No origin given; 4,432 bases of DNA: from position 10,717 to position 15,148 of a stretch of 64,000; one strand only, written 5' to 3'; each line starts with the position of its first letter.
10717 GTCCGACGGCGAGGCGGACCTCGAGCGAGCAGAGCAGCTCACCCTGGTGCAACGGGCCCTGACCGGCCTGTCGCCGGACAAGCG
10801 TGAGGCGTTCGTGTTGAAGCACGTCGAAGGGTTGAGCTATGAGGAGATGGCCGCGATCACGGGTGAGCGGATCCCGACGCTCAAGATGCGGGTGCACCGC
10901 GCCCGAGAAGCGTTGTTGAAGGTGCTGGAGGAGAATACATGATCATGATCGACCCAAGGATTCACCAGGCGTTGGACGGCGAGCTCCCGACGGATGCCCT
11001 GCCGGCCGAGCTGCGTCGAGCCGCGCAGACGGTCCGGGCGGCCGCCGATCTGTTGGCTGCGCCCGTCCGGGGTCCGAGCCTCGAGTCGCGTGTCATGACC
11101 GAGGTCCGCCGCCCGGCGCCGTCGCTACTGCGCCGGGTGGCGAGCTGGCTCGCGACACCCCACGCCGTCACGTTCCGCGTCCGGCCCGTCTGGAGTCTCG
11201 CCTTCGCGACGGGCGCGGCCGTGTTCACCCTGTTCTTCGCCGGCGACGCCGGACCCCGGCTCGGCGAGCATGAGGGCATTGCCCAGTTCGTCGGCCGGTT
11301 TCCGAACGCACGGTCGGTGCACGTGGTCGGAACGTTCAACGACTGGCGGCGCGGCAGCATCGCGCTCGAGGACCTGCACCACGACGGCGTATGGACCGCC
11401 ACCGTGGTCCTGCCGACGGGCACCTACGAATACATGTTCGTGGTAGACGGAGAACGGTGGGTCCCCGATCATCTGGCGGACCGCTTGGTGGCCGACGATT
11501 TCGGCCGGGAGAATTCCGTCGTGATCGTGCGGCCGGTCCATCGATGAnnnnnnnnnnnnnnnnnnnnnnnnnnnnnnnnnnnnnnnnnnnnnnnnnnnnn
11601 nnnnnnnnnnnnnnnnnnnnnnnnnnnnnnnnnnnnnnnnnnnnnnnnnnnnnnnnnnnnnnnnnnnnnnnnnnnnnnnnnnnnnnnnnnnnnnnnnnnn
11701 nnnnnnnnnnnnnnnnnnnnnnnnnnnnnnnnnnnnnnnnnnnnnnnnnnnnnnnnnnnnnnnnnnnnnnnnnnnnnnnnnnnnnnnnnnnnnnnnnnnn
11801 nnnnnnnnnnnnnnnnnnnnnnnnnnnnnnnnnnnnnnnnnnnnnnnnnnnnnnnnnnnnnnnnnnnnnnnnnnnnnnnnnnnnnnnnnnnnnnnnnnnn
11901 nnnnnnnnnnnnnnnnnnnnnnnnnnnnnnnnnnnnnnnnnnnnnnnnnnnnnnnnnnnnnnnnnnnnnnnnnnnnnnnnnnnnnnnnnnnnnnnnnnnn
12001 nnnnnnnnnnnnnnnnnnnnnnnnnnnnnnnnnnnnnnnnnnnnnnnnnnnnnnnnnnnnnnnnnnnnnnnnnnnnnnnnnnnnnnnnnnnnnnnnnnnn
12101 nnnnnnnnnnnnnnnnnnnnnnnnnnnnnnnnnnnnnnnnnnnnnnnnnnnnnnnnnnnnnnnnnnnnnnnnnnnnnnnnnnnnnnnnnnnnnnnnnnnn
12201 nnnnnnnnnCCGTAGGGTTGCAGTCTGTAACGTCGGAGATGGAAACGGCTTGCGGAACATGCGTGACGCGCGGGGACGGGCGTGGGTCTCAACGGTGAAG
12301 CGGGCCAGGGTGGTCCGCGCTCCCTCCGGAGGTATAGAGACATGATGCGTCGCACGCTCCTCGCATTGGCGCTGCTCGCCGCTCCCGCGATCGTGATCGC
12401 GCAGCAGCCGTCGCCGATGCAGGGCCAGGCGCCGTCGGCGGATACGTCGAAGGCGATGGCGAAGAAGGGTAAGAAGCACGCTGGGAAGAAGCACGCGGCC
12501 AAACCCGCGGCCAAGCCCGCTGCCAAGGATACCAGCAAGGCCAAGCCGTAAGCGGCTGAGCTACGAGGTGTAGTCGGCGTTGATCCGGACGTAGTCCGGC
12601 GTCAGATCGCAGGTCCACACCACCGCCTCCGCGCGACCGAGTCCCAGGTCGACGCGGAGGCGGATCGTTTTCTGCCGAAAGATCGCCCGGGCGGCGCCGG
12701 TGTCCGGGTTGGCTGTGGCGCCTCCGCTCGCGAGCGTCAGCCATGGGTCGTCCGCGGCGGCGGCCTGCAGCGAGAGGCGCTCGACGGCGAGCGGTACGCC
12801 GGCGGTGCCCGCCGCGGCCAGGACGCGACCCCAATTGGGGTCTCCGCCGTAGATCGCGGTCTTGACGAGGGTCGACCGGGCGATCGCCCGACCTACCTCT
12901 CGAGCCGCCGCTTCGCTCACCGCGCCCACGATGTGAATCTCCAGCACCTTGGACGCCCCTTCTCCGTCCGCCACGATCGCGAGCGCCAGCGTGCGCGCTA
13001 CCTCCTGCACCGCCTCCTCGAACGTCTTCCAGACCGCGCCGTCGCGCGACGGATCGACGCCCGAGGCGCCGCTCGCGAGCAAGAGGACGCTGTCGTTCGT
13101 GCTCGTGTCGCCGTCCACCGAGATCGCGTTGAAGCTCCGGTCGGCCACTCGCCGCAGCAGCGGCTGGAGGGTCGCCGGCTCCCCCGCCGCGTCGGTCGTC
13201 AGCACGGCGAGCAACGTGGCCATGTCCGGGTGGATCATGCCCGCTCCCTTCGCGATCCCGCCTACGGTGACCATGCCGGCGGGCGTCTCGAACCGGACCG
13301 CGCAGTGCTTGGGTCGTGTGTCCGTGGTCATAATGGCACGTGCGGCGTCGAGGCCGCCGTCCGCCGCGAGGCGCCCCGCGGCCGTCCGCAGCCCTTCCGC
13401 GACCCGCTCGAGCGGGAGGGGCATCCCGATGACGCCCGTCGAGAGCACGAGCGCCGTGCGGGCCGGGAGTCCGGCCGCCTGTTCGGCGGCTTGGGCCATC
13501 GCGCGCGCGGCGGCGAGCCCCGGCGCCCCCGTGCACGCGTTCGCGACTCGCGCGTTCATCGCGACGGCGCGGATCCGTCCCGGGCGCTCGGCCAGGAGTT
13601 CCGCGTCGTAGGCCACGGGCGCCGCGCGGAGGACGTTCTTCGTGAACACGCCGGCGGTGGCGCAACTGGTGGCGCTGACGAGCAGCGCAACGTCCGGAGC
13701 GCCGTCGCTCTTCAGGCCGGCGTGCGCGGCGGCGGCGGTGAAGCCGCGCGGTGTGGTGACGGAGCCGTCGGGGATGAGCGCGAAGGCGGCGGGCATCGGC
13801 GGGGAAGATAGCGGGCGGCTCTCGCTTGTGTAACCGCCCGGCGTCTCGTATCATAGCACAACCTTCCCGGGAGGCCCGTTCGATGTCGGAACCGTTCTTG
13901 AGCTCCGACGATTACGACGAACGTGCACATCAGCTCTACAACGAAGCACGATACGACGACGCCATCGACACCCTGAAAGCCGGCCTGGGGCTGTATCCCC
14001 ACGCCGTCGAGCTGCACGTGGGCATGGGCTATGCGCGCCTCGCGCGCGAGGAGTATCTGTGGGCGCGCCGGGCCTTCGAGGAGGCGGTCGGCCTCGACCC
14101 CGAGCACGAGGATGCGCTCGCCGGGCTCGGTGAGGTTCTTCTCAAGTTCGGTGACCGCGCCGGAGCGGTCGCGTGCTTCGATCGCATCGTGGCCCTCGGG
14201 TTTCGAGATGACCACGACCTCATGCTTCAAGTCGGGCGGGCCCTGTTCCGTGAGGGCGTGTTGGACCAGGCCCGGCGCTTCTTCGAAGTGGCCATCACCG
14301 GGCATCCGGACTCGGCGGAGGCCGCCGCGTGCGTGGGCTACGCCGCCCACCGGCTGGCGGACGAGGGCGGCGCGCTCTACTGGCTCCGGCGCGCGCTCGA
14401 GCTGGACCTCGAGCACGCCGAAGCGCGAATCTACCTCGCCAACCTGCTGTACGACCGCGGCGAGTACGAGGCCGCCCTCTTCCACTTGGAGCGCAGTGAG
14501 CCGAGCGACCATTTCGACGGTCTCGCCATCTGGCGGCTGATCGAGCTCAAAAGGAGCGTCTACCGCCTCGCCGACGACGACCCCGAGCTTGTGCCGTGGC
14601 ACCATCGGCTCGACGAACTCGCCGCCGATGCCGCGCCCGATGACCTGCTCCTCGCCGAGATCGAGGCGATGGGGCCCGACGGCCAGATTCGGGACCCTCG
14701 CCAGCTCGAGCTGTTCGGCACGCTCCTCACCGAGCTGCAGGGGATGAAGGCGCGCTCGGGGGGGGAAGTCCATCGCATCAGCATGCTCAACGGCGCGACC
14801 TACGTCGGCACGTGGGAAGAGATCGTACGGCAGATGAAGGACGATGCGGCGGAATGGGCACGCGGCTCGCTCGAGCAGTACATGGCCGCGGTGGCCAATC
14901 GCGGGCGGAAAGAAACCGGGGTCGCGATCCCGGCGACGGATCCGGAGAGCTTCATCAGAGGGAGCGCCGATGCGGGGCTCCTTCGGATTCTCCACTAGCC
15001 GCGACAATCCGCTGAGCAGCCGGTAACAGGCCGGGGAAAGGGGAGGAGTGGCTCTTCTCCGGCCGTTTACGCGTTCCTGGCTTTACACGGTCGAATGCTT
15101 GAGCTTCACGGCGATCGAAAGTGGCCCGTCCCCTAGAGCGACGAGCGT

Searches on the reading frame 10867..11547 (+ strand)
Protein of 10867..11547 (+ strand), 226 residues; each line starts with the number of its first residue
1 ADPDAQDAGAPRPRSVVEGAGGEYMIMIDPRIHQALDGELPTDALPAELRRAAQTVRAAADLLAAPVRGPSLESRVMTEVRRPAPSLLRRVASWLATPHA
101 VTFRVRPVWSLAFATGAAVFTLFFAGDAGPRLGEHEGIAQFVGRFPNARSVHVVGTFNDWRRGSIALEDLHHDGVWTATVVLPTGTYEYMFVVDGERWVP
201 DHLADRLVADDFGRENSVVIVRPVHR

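Call 68: search_protein_families(library=pfam, proteins=[window:10867-11547:+], max_evalue=0.00001)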
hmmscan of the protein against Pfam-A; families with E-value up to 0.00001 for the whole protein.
window:10867-11547:+ (226 aa): 2 families
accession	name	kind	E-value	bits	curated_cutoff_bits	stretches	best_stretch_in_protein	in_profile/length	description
PF16561.11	AMPK1_CBM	-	3.4e-11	43.6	26.8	1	148-222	11-80/85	Glycogen recognition site of AMP-activated protein kinase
PF02922.24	CBM_48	-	4.9e-07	30.4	22.4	1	146-197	20-72/83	Carbohydrate-binding module 48 (Isoamylase N-terminal domain)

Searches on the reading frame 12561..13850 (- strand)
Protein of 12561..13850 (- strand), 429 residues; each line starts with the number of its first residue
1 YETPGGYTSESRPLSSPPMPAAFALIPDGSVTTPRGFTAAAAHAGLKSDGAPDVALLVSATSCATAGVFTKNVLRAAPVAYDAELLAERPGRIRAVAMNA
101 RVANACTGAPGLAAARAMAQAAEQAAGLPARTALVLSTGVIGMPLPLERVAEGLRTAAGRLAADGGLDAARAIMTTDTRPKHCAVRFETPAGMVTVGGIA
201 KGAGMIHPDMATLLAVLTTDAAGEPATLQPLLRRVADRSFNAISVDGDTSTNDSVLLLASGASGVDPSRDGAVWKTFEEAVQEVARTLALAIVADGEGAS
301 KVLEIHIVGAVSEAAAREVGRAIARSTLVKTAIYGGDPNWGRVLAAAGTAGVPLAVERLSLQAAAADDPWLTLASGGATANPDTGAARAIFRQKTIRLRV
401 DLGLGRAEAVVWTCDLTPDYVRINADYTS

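Call 68: search_protein_families(library=pfam, proteins=[window:12561-13850:-], max_evalue=0.00001)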
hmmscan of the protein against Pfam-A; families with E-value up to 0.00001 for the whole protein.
window:12561-13850:- (429 aa): 1 family
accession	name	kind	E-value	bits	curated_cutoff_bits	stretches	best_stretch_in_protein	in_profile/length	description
PF01960.23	ArgJ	-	1.9e-135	451.9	32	1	39-429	2-377/377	ArgJ family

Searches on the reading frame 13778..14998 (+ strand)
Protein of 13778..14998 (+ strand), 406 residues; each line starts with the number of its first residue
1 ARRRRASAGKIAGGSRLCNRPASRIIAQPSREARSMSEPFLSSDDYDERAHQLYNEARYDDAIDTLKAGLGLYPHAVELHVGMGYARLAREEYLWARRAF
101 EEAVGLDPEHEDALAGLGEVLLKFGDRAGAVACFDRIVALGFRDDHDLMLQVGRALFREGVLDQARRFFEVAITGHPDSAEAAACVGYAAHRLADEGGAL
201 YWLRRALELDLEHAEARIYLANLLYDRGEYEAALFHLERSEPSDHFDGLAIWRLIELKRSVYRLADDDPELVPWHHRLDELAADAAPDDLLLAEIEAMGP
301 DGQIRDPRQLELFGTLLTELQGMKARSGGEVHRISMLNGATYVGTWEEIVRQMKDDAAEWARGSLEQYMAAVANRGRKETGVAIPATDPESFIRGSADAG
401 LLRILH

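Call 68: search_protein_families(library=pfam, proteins=[window:13778-14998:+], max_evalue=0.00001)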
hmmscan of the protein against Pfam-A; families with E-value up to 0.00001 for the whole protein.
window:13778-14998:+ (406 aa): 9 families
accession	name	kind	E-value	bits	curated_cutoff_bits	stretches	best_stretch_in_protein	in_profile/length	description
PF14559.12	TPR_19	-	2.7e-18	66.5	25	1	90-139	4-53/68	Tetratricopeptide repeat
PF13432.12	TPR_16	-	6.5e-12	46.1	32.7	0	83-139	3-59/65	Tetratricopeptide repeat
PF07719.23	TPR_2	-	1.5e-11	43.9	27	0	78-110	2-34/34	Tetratricopeptide repeat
PF13428.12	TPR_14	-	1.6e-10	41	23.5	0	148-183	3-38/44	Tetratricopeptide repeat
PF13414.12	TPR_11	-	6.9e-09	35.7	26.8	0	84-123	1-40/42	TPR repeat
PF00515.34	TPR_1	-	1.1e-08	35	27.8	0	214-239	1-26/34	Tetratricopeptide repeat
PF12895.13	ANAPC3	-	3e-07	31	27.2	0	199-240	8-49/82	Anaphase-promoting complex, cyclosome, subunit 3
PF13174.12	TPR_6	-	1.1e-06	29.3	26.3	0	148-179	2-33/33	Tetratricopeptide repeat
PF13431.12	TPR_17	-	1.1e-06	28.9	24.4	0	203-234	2-33/34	Tetratricopeptide repeat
